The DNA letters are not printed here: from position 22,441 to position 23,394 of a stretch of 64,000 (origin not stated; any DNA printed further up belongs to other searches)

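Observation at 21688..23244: Convergent, 3'-overlapping gene pair encoding a heteromeric cis-prenyltransferase (catalytic UppS-like subunit plus NgBR-like subunit)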

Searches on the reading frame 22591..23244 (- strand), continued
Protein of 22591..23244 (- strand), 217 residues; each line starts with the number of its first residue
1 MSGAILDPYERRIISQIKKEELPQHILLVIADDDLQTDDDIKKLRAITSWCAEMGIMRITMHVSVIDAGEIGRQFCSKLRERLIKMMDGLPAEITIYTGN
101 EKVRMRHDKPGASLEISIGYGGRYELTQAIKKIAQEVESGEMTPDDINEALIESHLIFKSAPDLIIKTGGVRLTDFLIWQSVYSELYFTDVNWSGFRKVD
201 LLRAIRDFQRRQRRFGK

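Call 22: find_encoding_contigs(protein=P0002, flank=3000, max_places=3)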
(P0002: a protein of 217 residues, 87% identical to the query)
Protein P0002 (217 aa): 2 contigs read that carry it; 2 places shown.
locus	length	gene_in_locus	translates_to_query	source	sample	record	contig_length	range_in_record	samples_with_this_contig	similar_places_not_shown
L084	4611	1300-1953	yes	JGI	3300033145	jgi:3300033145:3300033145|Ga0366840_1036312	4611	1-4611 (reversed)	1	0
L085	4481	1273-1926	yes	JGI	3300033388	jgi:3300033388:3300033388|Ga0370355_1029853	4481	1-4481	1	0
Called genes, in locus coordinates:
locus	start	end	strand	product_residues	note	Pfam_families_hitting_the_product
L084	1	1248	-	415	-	PF01940:DUF92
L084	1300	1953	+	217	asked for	PF01255:Prenyltransf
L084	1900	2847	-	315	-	PF01255:Prenyltransf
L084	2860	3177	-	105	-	PF10826:DUF2551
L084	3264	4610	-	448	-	?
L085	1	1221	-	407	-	?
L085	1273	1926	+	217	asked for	PF01255:Prenyltransf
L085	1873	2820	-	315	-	PF01255:Prenyltransf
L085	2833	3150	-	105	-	PF10826:DUF2551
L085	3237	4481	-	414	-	PF01921:tRNA-synt_1f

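Call 23: find_encoding_contigs(protein=P0009, flank=3000, max_places=2)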
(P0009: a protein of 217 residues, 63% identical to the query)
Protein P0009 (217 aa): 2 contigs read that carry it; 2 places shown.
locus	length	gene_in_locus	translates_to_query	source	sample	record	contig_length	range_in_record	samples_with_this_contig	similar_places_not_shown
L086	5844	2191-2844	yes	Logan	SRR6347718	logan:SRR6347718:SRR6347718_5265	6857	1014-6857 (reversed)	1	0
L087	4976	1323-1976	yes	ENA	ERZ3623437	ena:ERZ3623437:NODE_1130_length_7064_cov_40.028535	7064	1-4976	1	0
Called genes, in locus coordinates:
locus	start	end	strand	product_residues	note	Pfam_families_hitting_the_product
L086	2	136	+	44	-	?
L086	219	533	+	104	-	-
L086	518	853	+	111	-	PF12760:Zn_ribbon_IS1595 (weak)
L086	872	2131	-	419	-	PF01940:DUF92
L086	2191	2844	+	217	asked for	PF01255:Prenyltransf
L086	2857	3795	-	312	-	PF01255:Prenyltransf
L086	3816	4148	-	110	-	PF10826:DUF2551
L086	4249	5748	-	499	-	PF01406:tRNA-synt_1e (faint), PF01921:tRNA-synt_1f, PF09334:tRNA-synt_1g (faint)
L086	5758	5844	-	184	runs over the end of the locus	PF01613:Flavin_Reduct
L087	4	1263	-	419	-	PF01940:DUF92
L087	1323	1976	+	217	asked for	PF01255:Prenyltransf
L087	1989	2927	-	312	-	PF01255:Prenyltransf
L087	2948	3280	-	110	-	PF10826:DUF2551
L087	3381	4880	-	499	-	PF01406:tRNA-synt_1e (faint), PF01921:tRNA-synt_1f, PF09334:tRNA-synt_1g (faint)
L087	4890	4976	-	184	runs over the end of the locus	PF01613:Flavin_Reduct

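Call 24: find_encoding_contigs(protein=P0010, flank=3000, max_places=2)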
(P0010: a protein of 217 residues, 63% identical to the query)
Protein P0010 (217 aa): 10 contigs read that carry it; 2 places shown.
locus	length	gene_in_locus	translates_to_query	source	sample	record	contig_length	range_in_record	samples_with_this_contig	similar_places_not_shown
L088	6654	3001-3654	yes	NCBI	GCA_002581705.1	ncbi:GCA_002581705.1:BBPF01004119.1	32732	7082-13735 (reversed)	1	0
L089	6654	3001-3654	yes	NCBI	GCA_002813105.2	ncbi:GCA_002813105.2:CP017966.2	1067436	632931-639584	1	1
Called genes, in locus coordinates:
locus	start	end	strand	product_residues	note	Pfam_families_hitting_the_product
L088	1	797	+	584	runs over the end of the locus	PF04068:Fer4_RLI, PF00037:Fer4, PF02463:SMC_N, PF03215:Rad17 (faint), PF13175:AAA_15 (faint), PF13555:AAA_29 (faint), PF00005:ABC_tran, PF00005:ABC_tran, +2 more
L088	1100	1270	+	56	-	-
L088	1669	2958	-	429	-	PF01940:DUF92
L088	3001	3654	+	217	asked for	PF01255:Prenyltransf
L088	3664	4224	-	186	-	-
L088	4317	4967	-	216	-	-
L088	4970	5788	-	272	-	PF02384:N6_Mtase (faint), PF01555:N6_N4_Mtase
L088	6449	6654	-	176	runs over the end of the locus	-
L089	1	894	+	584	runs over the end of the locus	PF04068:Fer4_RLI, PF00037:Fer4, PF02463:SMC_N, PF03215:Rad17 (faint), PF13175:AAA_15 (faint), PF13555:AAA_29 (faint), PF00005:ABC_tran, PF00005:ABC_tran, +2 more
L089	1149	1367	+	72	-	PF14076:DUF4258 (weak)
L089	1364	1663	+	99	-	PF04014:MazE_antitoxin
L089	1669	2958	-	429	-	PF01940:DUF92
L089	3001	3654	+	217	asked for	PF01255:Prenyltransf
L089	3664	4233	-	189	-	-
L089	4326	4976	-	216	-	-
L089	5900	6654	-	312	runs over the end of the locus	PF01255:Prenyltransf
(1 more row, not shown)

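Call 25: find_encoding_contigs(protein=P0019, flank=3000, max_places=2)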
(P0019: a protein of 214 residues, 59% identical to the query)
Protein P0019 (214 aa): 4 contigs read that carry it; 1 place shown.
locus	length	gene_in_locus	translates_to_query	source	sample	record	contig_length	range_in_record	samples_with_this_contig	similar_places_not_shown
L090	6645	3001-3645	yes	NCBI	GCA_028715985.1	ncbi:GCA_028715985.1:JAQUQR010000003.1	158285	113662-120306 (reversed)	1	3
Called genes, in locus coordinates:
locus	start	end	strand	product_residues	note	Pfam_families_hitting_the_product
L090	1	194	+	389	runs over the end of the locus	PF07690:MFS_1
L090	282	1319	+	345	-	PF26356:Pelota_N, PF03464:eRF1_2, PF03465:eRF1_3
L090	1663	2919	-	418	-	PF01940:DUF92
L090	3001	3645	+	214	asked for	PF01255:Prenyltransf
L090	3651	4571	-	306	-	PF01255:Prenyltransf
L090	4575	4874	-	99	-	PF10826:DUF2551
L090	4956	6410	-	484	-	PF01921:tRNA-synt_1f, PF09334:tRNA-synt_1g (faint)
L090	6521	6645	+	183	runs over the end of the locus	PF00352:TBP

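Call 52: predict_structure(alignment_id=A6)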
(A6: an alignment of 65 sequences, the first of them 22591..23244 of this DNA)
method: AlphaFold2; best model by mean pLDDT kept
length: 217 residues; sequences in the alignment: 65
mean_pLDDT: 80.7   pTM: 0.77
mean pLDDT of the five models: 80.7, 80.4, 80.1, 79.3, 79.3
residues with pLDDT >= 90: 50; 70-90: 126; 50-70: 31; < 50: 10
segments of 3 or more residues with pLDDT < 50: 1-3, 178-184
pLDDT, mean of each block of 10 residues (from residue 1): 62 88 89 87 91 91 82 85 88 82 73 84 76 92 89 73 80 54 60 88 90 65
secondary structure, 60 per line:
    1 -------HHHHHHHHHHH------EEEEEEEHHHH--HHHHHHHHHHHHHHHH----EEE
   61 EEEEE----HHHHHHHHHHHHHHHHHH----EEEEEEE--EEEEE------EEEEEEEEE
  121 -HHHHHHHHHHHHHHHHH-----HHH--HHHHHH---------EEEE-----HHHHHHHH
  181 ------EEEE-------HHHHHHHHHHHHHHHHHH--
elements in order: H8-18 E25-31 H32-35 H38-53 E58-65 H70-87 E92-98 E101-105 E112-120 H122-138 H149-154 E164-167 H173-180 E187-190 H198-215

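Call 55: fold_search(model_id=the predicted structure, library=pdb)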
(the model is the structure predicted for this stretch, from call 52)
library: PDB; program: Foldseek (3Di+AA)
matches with E <= 10: 1318; with E <= 0.001: 155
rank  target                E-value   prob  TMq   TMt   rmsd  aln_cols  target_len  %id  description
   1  6w2l_A                1.7e-13  1.00  0.62  0.45   6.3       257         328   24  Crystal structure of human dehydrodolichyl diphosphate synthase (NgBR/DHDDS) in complex with Mg and IPP (released 2020-08-19)
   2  5hxt_B                2.4e-13  1.00  0.62  0.60   5.4       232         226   26  Crystal Structure of Z,Z-Farnesyl Diphosphate Synthase (D71M, E75A and H103Y Mutants) Complexed with IPP and DMSPP (released 2017-04-05)
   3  7pax_A                4.3e-13  1.00  0.61  0.44   6.0       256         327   22  Structure of the human heterotetrameric cis-prenyltransferase complex in complex with magnesium, FsPP and IPP (released 2022-06-01)
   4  5hxq_A                4.8e-13  1.00  0.63  0.62   5.0       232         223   27  Crystal Structure of Z,Z-Farnesyl Diphosphate Synthase (D71M, E75A and H103Y Mutants) Complexed with DMSPP (released 2017-04-05)
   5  5kh2_A                5.5e-13  1.00  0.58  0.56   6.2       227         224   26  Crystal Structure of Steptococcus pneumoniae Undecaprenyl pyrophosphate Synthase (UPPS) (released 2016-07-20)
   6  7vpc_A                7.5e-13  1.00  0.62  0.58   5.2       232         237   26  Neryl diphosphate synthase from Solanum lycopersicum (released 2022-05-18)
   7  5hxt_A                8.5e-13  1.00  0.61  0.60   5.3       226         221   26  Crystal Structure of Z,Z-Farnesyl Diphosphate Synthase (D71M, E75A and H103Y Mutants) Complexed with IPP and DMSPP (released 2017-04-05)
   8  9r0e_A                1.1e-12  1.00  0.65  0.46   6.6       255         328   22  Structure of the human heterotetrameric cis-prenyltransferase complex harboring NgBR-S249T in complex with magnesium,  (released 2025-10-29)
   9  9a7x_A                1.1e-12  1.00  0.64  0.55   6.9       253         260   25  Integrative model of ISPT-SYA by crosslinking MS and deep learning (released 2024-09-18)
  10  8x37_A                1.2e-12  1.00  0.63  0.60   4.9       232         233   27  Neryl diphosphate synthase from Solanum lycopersicum complexed with DMSAPP (released 2024-02-07)
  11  6z1n_A                1.3e-12  1.00  0.63  0.45   5.6       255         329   21  Structure of the human heterotetrameric cis-prenyltransferase complex (released 2020-10-21)
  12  8x36_A                1.4e-12  1.00  0.63  0.59   5.1       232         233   27  Neryl diphosphate synthase from Solanum lycopersicum complexed with DMSAPP, IPP, and magnesium ion (form B) (released 2024-02-07)
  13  7jlj                  1.5e-12  1.00  0.63  0.58   5.9       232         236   26  Crystal structure of Bacillus subtilis UppS in complex with clomiphene (released 2021-08-04)
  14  5kh4_A                1.6e-12  1.00  0.58  0.55   6.3       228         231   26  Crystal Structure of Steptococcus pneumoniae Undecaprenyl pyrophosphate Synthase (UPPS) with FARNESYL DIPHOSPHATE (released 2016-07-20)
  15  5hxp_A                1.7e-12  1.00  0.61  0.60   5.3       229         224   28  Crystal Structure of Z,Z-Farnesyl Diphosphate Synthase (D71M, E75A and H103Y Mutants) Complexed with IPP (released 2017-04-05)
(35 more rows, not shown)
